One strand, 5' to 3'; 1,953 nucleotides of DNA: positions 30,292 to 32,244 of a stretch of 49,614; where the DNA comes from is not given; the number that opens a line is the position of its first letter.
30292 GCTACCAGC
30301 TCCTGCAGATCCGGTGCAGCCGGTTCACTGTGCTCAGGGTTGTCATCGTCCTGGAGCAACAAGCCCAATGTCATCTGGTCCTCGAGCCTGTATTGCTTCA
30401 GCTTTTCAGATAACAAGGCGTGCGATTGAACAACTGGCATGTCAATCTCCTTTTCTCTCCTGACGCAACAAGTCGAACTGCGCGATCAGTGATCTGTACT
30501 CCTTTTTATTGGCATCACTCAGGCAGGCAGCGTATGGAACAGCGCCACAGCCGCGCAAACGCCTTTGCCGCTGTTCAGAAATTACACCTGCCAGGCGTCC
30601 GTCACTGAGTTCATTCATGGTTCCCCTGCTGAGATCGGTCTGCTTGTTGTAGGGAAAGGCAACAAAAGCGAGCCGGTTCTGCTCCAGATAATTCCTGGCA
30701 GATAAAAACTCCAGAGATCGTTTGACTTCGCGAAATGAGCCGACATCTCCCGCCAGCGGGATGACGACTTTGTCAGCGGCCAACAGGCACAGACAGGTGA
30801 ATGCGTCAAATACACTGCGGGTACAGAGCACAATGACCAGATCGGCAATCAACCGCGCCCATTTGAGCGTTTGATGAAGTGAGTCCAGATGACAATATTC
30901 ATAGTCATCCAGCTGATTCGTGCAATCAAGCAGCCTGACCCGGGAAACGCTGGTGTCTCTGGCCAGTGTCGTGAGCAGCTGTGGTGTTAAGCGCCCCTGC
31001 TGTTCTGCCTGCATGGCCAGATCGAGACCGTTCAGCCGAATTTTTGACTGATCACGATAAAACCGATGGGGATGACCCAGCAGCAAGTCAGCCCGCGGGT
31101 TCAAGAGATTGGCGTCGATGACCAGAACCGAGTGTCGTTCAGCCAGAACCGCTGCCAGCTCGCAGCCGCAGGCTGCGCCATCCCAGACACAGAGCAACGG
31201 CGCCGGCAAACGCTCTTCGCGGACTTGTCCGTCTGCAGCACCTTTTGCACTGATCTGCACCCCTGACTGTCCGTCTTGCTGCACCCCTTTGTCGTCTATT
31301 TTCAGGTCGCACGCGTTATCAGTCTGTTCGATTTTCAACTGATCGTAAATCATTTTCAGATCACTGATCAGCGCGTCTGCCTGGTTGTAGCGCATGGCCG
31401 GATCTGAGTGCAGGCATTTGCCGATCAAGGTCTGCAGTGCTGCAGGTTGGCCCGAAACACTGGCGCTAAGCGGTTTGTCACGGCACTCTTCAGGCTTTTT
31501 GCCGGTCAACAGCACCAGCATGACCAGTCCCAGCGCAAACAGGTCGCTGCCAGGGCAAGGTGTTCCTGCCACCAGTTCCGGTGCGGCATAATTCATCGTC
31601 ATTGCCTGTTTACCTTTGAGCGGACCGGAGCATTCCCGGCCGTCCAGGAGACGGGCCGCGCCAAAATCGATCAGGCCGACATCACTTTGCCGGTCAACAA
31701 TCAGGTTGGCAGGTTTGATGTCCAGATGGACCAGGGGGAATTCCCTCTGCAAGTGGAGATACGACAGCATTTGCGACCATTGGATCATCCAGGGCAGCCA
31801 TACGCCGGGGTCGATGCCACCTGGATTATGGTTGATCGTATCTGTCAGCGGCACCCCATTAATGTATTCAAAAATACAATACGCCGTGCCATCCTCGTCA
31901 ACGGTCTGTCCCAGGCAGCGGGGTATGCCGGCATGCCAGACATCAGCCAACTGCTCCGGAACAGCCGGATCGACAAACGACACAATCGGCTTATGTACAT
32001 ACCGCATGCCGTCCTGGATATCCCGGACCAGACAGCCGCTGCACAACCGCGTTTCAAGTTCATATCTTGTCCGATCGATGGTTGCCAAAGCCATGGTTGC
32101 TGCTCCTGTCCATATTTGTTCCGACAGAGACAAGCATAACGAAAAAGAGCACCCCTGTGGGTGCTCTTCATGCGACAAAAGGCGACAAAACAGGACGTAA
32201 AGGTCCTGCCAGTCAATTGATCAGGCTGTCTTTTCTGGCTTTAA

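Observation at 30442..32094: Ser/Thr protein kinase domain fused to a Walker-A-less TadZ/CpaE-like domain as first gene of the pilus locus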

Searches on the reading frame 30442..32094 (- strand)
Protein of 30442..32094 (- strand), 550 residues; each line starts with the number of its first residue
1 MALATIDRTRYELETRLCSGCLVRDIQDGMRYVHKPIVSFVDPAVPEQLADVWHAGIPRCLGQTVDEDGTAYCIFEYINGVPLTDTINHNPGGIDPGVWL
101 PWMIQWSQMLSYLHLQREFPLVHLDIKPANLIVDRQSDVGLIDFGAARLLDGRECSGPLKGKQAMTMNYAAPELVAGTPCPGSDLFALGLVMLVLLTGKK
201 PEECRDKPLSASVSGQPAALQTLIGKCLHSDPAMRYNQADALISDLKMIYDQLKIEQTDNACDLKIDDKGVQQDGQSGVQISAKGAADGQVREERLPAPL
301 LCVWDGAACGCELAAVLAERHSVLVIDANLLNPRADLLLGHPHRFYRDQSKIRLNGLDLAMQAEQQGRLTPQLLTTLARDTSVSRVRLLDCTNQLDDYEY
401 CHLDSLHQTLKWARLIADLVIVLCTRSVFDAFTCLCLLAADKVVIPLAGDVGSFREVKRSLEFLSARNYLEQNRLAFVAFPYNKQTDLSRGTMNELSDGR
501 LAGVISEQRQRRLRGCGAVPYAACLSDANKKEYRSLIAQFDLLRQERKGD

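Call 5: search_protein_families(library=pfam, proteins=[window:30442-32094:-], max_evalue=0.1)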
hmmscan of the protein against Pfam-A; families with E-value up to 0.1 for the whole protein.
window:30442-32094:- (550 aa): 4 families
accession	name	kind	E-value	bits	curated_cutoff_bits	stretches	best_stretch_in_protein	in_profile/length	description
PF00069.31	Pkinase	-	5.7e-23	82.1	31.7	1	63-241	65-257/263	Protein kinase domain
PF07714.23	PK_Tyr_Ser-Thr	-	8.7e-12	45.3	23.1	1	50-235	56-248/258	Protein tyrosine and serine/threonine kinase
PF01636.29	APH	-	0.00077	19.7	23.2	1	106-149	155-199/239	Phosphotransferase enzyme family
PF03109.22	ABC1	-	0.0022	17.6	22.9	1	73-151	145-218/244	ABC1 atypical kinase-like domain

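Call 6: search_protein_families(library=ncbifam, proteins=[window:30442-32094:-], max_evalue=0.1)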
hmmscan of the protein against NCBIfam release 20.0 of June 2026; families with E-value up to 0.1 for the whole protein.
window:30442-32094:- (550 aa): 14 families
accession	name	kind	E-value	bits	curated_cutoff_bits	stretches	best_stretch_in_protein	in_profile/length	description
NF033483.0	PknB_PASTA_kin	equivalog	2.3e-21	76.5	450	1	67-259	78-278/563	Stk1 family PASTA domain-containing Ser/Thr kinase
NF047741.1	antiphage_MADS6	equivalog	9.3e-19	67.4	460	1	121-259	320-470/612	methylation-associated defense system protein kinase MAD6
NF038150.1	lanthi_synth_IV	equivalog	4.5e-15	55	650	1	57-235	255-426/851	class IV lanthionine synthetase LanL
TIGR03903.1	TOMM_kin_cyc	equivalog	1.4e-11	43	705.75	1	52-200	35-187/1267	TOMM system kinase/cyclase fusion protein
NF052427.1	StpK7MSMEG_1200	equivalog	2.6e-11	42.7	900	1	68-242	79-261/601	serine/threonine protein kinase StpK7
NF009651.0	PRK13184.1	equivalog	7.7e-06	24.1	839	1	110-247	126-288/932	serine/threonine-protein kinase PknD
NF033442.0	BREX_PglW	equivalog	1.9e-05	22.6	990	1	165-254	390-491/1391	BREX system serine/threonine kinase PglW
NF038151.1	lanthi_synth_III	equivalog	7.8e-05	21.2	575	1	108-197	344-424/833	class III lanthionine synthetase LanKC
NF043056.1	T4SS_LegK1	equivalog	0.00023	19.9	550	1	121-192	210-280/516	Dot/Icm T4SS effector kinase LegK1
NF058632.1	SerThrKinPrkT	equivalog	0.0014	17.7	280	1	70-154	94-171/322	serine/threonine protein kinase PrkT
NF011463.0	PRK14879.1-4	equivalog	0.0017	17.8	188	1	72-149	94-162/237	Kae1-associated kinase Bud32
NF011460.0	PRK14879.1-1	equivalog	0.0034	16.6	199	1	73-149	88-159/232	Kae1-associated kinase Bud32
TIGR01982.1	UbiB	equivalog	0.048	12.2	487.55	1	73-148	234-304/436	2-polyprenylphenol 6-hydroxylase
NF007777.0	PRK10466.1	equivalog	0.067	12.9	190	0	299-330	34-65/164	HyaD/HybD family hydrogenase maturation endopeptidase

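Call 7: find_homologous_proteins(query=window:30442-32094:-, max_evalue=0.001)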
Query window:30442-32094:- (550 aa): 940 proteins with E <= 0.001 among 8000 candidates; the best 120 are listed.
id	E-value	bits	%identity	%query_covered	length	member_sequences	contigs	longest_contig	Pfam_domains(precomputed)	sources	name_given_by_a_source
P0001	0.0e+0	1264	100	100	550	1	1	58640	PF07714.24,PF00069.32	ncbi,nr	ncbi:MAG: protein kinase [Bacillota bacterium]|nr:protein kinase [Bacillota bacterium]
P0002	4.7e-267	905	76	100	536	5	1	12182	PF07714.24,PF00069.32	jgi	jgi:cellulose biosynthesis protein BcsQ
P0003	9.1e-240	815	67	100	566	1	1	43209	PF07714.24,PF00069.32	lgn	-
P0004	4.5e-225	766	63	100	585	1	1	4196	PF07714.24,PF00069.32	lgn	-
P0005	9.0e-192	656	58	100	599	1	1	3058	PF07714.24,PF00069.32,PF01636.30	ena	-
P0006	5.2e-163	561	49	100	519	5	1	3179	PF07714.24,PF00069.32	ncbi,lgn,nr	ncbi:MAG: protein kinase [Clostridia bacterium]|nr:protein kinase [Clostridia bacterium]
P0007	1.3e-157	544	51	100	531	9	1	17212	PF07714.24,PF00069.32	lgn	-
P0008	4.7e-157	542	52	94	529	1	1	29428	PF07714.24,PF00069.32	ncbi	-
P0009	9.6e-155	534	48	95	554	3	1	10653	PF07714.24,PF00069.32,PF01636.30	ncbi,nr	ncbi:MAG: protein kinase [Ruminococcaceae bacterium]|nr:protein kinase [Oscillospiraceae bacterium]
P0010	8.2e-153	528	49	99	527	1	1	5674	PF07714.24,PF00069.32,PF01636.30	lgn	-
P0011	1.9e-143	497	48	100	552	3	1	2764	PF07714.24,PF00069.32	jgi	jgi:hypothetical protein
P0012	1.0e-141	491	48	99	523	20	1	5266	PF07714.24,PF00069.32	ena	-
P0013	4.5e-141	489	49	97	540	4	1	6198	PF07714.24,PF00069.32,PF01636.30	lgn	-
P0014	7.1e-138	479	45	99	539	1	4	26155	PF07714.24,PF00069.32,PF01636.30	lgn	-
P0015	2.4e-132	460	46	100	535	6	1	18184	PF07714.24,PF00069.32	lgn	-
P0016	2.6e-132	460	46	100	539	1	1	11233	PF07714.24,PF00069.32,PF03109.23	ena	-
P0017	1.2e-127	445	41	96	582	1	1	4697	PF00069.32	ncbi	-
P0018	1.0e-126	442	42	96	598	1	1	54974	PF00069.32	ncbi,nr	ncbi:MAG: hypothetical protein VB070_04945 [Clostridiaceae bacterium]|nr:hypothetical protein [Clost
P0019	1.2e-126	441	43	99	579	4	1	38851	PF07714.24,PF00069.32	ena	-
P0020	1.7e-124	434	44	99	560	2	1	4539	PF07714.24,PF00069.32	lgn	-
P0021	2.1e-124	434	44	99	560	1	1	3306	PF07714.24,PF00069.32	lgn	-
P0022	8.3e-124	432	43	98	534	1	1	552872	PF07714.24,PF00069.32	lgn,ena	-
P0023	3.6e-123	430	44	98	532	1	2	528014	PF07714.24,PF00069.32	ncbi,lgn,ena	-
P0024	1.2e-122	428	43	98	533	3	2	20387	PF07714.24,PF00069.32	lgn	-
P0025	1.5e-122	428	44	99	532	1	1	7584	PF07714.24,PF00069.32,PF03109.23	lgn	-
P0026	7.4e-122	426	42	98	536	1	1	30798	PF07714.24,PF00069.32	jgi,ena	-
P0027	4.2e-120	420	42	98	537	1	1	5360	PF07714.24,PF00069.32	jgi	jgi:hypothetical protein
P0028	3.4e-119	417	42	100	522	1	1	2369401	PF07714.24,PF00069.32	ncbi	-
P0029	1.3e-118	415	43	98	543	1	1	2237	PF07714.24,PF00069.32,PF01636.30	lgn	-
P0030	3.3e-118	414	43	99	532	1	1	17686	PF07714.24,PF00069.32,PF03109.23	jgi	-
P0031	5.8e-118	413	40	99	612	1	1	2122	PF07714.24,PF00069.32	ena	-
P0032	8.6e-114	399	42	99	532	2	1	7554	PF07714.24,PF00069.32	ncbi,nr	ncbi:MAG TPA: hypothetical protein DCM45_05500 [Clostridiales bacterium]|nr:hypothetical protein [Cl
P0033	9.3e-114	399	42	97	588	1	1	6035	PF07714.24,PF00069.32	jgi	jgi:hypothetical protein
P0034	6.8e-112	393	41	97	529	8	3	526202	PF07714.24,PF00069.32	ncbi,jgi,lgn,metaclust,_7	ncbi:MAG: protein kinase domain-containing protein [Saccharofermentanales bacterium]|jgi:serine/thre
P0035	1.7e-107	378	40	97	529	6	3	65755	PF07714.24,PF00069.32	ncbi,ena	ncbi:MAG: protein kinase domain-containing protein [Saccharofermentanales bacterium]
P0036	1.0e-106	376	40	98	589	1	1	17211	PF07714.24,PF00069.32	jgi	jgi:hypothetical protein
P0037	2.3e-91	325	47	44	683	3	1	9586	PF07714.24,PF00069.32,PF01636.30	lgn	-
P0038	8.1e-91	323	35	97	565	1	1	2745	PF07714.24,PF00069.32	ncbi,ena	-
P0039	1.2e-89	319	36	97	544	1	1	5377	PF07714.24,PF00069.32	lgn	-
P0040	2.0e-88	315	36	100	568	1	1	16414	PF07714.24,PF00069.32,PF01636.30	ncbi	-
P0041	4.3e-85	304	48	44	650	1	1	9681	PF07714.24,PF00069.32,PF01636.30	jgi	jgi:serine/threonine protein kinase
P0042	1.0e-83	300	34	97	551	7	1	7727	PF07714.24,PF00069.32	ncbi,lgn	-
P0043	4.4e-83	298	34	97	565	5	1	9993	PF07714.24,PF00069.32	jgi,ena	jgi:hypothetical protein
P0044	1.8e-76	276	35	93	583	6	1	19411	PF07714.24,PF00069.32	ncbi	-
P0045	1.7e-74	269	34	93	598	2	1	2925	PF00069.32,PF01636.30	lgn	-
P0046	2.8e-73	265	33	93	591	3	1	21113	PF07714.24,PF00069.32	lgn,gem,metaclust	metaclust:\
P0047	8.8e-70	254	32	92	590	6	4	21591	PF07714.24,PF00069.32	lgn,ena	-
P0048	8.8e-70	254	32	93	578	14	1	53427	PF07714.24,PF00069.32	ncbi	-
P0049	1.2e-69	253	32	93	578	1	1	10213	PF07714.24,PF00069.32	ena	-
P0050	1.4e-69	253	32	93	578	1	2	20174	PF07714.24,PF00069.32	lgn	-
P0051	9.7e-69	250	32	93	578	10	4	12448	PF07714.24,PF00069.32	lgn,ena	-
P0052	3.5e-68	249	32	93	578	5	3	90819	PF07714.24,PF00069.32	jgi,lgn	-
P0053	7.8e-68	247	31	95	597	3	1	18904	PF07714.24,PF00069.32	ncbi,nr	ncbi:MAG: hypothetical protein EOM70_06465 [Clostridia bacterium]|nr:hypothetical protein [Clostridi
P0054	9.4e-66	240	32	94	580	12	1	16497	PF07714.24,PF00069.32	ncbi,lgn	-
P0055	1.4e-46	177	32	76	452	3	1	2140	PF07714.24,PF00069.32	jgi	-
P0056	1.7e-19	88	33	35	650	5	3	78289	PF01011.29,PF07714.24,PF00069.32,PF07774.20,PF13360.14,PF25292.1,PF03109.23,PF13570.14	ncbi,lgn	-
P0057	2.3e-17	81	31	40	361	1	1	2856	PF07714.24,PF00069.32,PF03109.23,PF01636.30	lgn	-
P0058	3.0e-17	80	33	37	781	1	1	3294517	PF07714.24,PF00069.32,PF00515.35,PF03109.23,PF13424.13,PF07719.24,PF13374.13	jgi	jgi:tetratricopeptide (TPR) repeat protein/tRNA A-37 threonylcarbamoyl transferase component Bud32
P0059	6.6e-17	79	29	38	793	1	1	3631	PF07714.24,PF00069.32,PF03109.23,PF01636.30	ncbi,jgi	jgi:serine/threonine protein kinase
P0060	8.9e-17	79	31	36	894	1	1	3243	PF13176.13,PF24885.2,PF13428.13,PF13374.13,PF14559.13,PF07714.24,PF00069.32,PF17874.8,PF00515.35,PF03109.23,PF13424.13,PF13432.13,PF13181.13,PF07719.24,PF01636.30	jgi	jgi:serine/threonine-protein kinase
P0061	1.2e-16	78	30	46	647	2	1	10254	PF01011.29,PF07714.24,PF00069.32,PF13360.14,PF25292.1,PF03109.23,PF13570.14,PF23414.2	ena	-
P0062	4.9e-16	76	30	43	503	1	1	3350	PF07714.24,PF00069.32,PF03109.23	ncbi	-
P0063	5.5e-16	76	29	47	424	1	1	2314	PF07714.24,PF00069.32,PF03109.23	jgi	jgi:serine/threonine protein kinase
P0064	8.0e-16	76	38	28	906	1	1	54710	PF07714.24,PF00069.32,PF13240.12,PF00498.32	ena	-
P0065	8.0e-16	76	29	36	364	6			PF07714.24,PF00069.32,PF13360.14,PF03109.23,PF13570.14,PF01636.30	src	-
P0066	9.1e-16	76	33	37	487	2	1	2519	PF07714.24,PF00069.32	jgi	jgi:tRNA A-37 threonylcarbamoyl transferase component Bud32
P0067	1.6e-15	75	30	36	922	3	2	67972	PF07714.24,PF00069.32,PF17874.8,PF03109.23,PF13424.13,PF24885.2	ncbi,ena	-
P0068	1.6e-15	75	32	36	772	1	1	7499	PF07714.24,PF00069.32,PF00515.35,PF03109.23,PF13424.13,PF13176.13,PF13181.13,PF07719.24,PF13374.13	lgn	-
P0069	2.6e-15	74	34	34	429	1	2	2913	PF07714.24,PF00069.32,PF03109.23,PF01636.30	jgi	jgi:serine/threonine protein kinase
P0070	3.4e-15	74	31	39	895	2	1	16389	PF07714.24,PF00069.32,PF17874.8,PF00515.35,PF03109.23,PF13424.13,PF13176.13,PF13432.13,PF13181.13,PF07719.24,PF13374.13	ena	-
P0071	5.1e-15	73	32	36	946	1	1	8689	PF07714.24,PF00069.32,PF00515.35,PF13424.13,PF14531.13,PF07719.24,PF13374.13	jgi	jgi:eukaryotic-like serine/threonine-protein kinase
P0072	5.9e-15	73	31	36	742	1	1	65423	PF07714.24,PF00069.32,PF00515.35,PF03109.23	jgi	jgi:eukaryotic-like serine/threonine-protein kinase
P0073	6.6e-15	73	37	28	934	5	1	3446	PF07714.24,PF00069.32,PF17874.8,PF03109.23,PF13424.13,PF24885.2,PF07719.24,PF13374.13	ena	-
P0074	1.4e-14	72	31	37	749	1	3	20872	PF07714.24,PF00069.32,PF03109.23,PF01636.30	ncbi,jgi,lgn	jgi:predicted Ser/Thr protein kinase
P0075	2.0e-14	71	35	34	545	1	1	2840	PF07714.24,PF00069.32,PF00498.32,PF12773.14,PF16697.11,PF13248.12,PF01636.30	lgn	-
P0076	3.2e-14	70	30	40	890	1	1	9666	PF07714.24,PF00069.32,PF03109.23,PF13424.13,PF14531.13,PF07719.24,PF13374.13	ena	-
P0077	3.5e-14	70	31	41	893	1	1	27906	PF07714.24,PF00069.32,PF03109.23,PF13424.13,PF14531.13,PF07719.24,PF13374.13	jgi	-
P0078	3.7e-14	70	30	39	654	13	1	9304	PF01011.29,PF07714.24,PF00069.32,PF07774.20,PF13360.14,PF25292.1,PF13570.14,PF23414.2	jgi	jgi:outer membrane protein assembly factor BamB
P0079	4.0e-14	70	29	44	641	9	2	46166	PF01011.29,PF07714.24,PF00069.32,PF07774.20,PF13360.14,PF25292.1,PF03109.23,PF13570.14,PF23098.2,PF23414.2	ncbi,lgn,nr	ncbi:MAG: protein kinase [Chloroflexi bacterium]|nr:protein kinase [Chloroflexota bacterium] MDL1883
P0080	5.4e-14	70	29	36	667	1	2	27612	PF07774.20,PF13360.14,PF25174.2,PF13570.14,PF01011.29,PF07714.24,PF00069.32,PF25292.1,PF03109.23,PF24807.2,PF01636.30,PF23414.2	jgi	jgi:eukaryotic-like serine/threonine-protein kinase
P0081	5.5e-14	70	33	30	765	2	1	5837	PF07714.24,PF00069.32,PF17874.8,PF00515.35,PF03109.23,PF13424.13,PF24885.2,PF13181.13,PF07719.24,PF13374.13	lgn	-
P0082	5.8e-14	70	31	39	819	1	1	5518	PF13176.13,PF24885.2,PF13428.13,PF13374.13,PF14559.13,PF07714.24,PF00069.32,PF17874.8,PF00515.35,PF03109.23,PF13424.13,PF13432.13,PF13181.13,PF07719.24,PF01636.30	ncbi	-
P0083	8.7e-14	69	29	40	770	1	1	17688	PF06293.21,PF07714.24,PF00069.32,PF00515.35,PF03109.23,PF12895.14,PF13424.13,PF01636.30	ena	-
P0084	2.3e-13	68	30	38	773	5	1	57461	PF07714.24,PF00069.32,PF03109.23,PF01636.30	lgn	-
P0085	3.6e-13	67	30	37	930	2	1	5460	PF07714.24,PF00069.32,PF03109.23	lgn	-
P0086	4.3e-13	67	31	29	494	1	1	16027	PF07714.24,PF00069.32,PF03109.23,PF01636.30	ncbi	ncbi:serine/threonine protein kinase [Candidatus Poribacteria bacterium]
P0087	4.5e-13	67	32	37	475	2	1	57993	PF07714.24,PF00069.32,PF01636.30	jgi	jgi:hypothetical protein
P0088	6.5e-13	66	29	38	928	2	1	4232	PF07714.24,PF00069.32,PF03109.23,PF13424.13,PF01636.30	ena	-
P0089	7.2e-13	66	30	35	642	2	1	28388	PF01011.29,PF07714.24,PF00069.32,PF13360.14,PF25292.1,PF03109.23,PF13570.14,PF23414.2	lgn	-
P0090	8.1e-13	66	30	35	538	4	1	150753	PF07714.24,PF00069.32,PF13576.13,PF03109.23,PF13599.14,PF00805.29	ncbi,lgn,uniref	ncbi:protein kinase domain-containing protein [Calothrix sp. CCY 0018]|uniref:serine/threonine-prote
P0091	9.1e-13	66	30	42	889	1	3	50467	PF07714.24,PF00069.32,PF13424.13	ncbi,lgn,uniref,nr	ncbi:serine/threonine-protein kinase [Roseateles saccharophilus]|uniref:Serine/threonine-protein kin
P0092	1.0e-12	65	37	25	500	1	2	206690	PF07714.24,PF00069.32,PF01636.30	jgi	jgi:hypothetical protein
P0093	1.4e-12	65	30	35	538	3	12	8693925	PF07714.24,PF00069.32,PF13576.13,PF03109.23,PF13599.14,PF00805.29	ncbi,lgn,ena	-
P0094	1.5e-12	65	30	37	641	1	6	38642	PF01011.29,PF07714.24,PF00069.32,PF13360.14,PF25292.1,PF03109.23,PF13570.14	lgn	-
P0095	1.5e-12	65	30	37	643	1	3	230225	PF01011.29,PF07714.24,PF00069.32,PF13360.14,PF25292.1,PF03109.23,PF13570.14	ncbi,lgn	-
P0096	1.6e-12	65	30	37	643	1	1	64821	PF01011.29,PF07714.24,PF00069.32,PF13360.14,PF25292.1,PF03109.23,PF13570.14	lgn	-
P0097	1.6e-12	65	30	35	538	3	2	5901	PF07714.24,PF00069.32,PF13576.13,PF03109.23,PF13599.14,PF00805.29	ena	-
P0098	1.7e-12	65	34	33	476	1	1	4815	PF07714.24,PF00069.32,PF03109.23,PF01636.30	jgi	jgi:predicted Ser/Thr protein kinase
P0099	1.8e-12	65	30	35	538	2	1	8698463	PF07714.24,PF00069.32,PF13576.13,PF03109.23,PF13599.14,PF00805.29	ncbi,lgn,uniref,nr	ncbi:serine/threonine protein kinase [Rivularia sp. PCC 7116]|uniref:serine/threonine-protein kinase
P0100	1.9e-12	65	30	37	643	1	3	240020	PF01011.29,PF07714.24,PF00069.32,PF13360.14,PF25292.1,PF03109.23,PF13570.14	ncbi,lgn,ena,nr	ncbi:MAG: serine/threonine-protein kinase [Anaerolineae bacterium]|nr:serine/threonine-protein kinas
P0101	2.0e-12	65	32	37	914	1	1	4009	PF13431.13,PF13414.13,PF13428.13,PF14559.13,PF07714.24,PF00069.32,PF00515.35,PF03109.23,PF14531.13,PF13432.13,PF13181.13,PF07719.24,PF01636.30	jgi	jgi:serine/threonine protein kinase/TolB-like protein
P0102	2.3e-12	64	31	35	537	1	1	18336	PF07714.24,PF00069.32,PF13576.13,PF03109.23,PF13599.14,PF00805.29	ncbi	-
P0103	2.4e-12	64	31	36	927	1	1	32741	PF07714.24,PF00069.32,PF03109.23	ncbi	-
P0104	2.9e-12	64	27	35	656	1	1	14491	PF01011.29,PF07714.24,PF00069.32,PF13360.14,PF25292.1,PF03109.23,PF13570.14,PF01636.30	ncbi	-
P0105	3.0e-12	64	33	36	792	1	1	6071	PF14559.13,PF07714.24,PF00069.32,PF00515.35,PF03109.23,PF13424.13,PF13428.13,PF07719.24,PF01636.30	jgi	-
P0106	3.2e-12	64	36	25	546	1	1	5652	PF07714.24,PF00069.32,PF03109.23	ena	-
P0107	3.8e-12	64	34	29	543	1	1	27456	PF07714.24,PF00069.32,PF03109.23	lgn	-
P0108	4.2e-12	63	29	40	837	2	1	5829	PF03704.24,PF13414.13,PF12569.15,PF13374.13,PF24575.2,PF07714.24,PF00069.32,PF00515.35,PF13424.13,PF07719.24,PF13174.13,PF25063.1,PF13431.13,PF23914.2,PF25062.2,PF13176.13,PF13428.13,PF14559.13,PF13371.13,PF03109.23,PF22860.3,PF12895.14,PF21033.5,PF13432.13,PF13181.13,PF01239.29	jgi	jgi:tetratricopeptide (TPR) repeat protein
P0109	5.1e-12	63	34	31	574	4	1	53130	PF07714.24,PF00069.32,PF01636.30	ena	-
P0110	5.4e-12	63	31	36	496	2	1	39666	PF07714.24,PF00069.32,PF03109.23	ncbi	-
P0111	6.4e-12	63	33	37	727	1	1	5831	PF07714.24,PF00069.32,PF14531.13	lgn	-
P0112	6.5e-12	63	33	28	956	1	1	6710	PF06293.21,PF07714.24,PF00069.32,PF00515.35,PF03109.23,PF13424.13,PF13181.13,PF07719.24,PF13374.13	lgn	-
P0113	6.6e-12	63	31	35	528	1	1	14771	PF07714.24,PF00069.32,PF13576.13,PF03109.23,PF13599.14,PF00805.29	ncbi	ncbi:MAG: serine/threonine-protein kinase [Cyanobacteria bacterium J06633_8]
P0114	6.7e-12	63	36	29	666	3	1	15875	PF07714.24,PF00069.32,PF13360.14,PF13570.14,PF01636.30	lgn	-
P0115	7.5e-12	63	32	31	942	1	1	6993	PF24885.2,PF13374.13,PF14559.13,PF07714.24,PF00069.32,PF17874.8,PF00515.35,PF03109.23,PF13424.13,PF13432.13,PF13181.13,PF07719.24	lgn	-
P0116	7.6e-12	63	29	38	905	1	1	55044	PF24885.2,PF13374.13,PF07714.24,PF00069.32,PF17874.8,PF00515.35,PF03109.23,PF13424.13,PF13432.13,PF13181.13,PF07719.24,PF01636.30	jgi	jgi:eukaryotic-like serine/threonine-protein kinase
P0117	9.1e-12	62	32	37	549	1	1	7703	PF07714.24,PF00069.32,PF00498.32,PF16697.11,PF13248.12,PF01636.30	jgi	jgi:serine/threonine-protein kinase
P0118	1.3e-11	62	31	33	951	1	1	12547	PF07714.24,PF00069.32,PF00515.35,PF03109.23,PF13424.13,PF13176.13,PF14531.13,PF13181.13,PF07719.24,PF13374.13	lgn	-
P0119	1.3e-11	62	34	33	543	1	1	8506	PF07714.24,PF00069.32,PF03109.23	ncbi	ncbi:MAG: serine/threonine-protein kinase [Myxococcota bacterium]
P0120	1.4e-11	62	32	33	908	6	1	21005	PF07714.24,PF00069.32,PF03109.23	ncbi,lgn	-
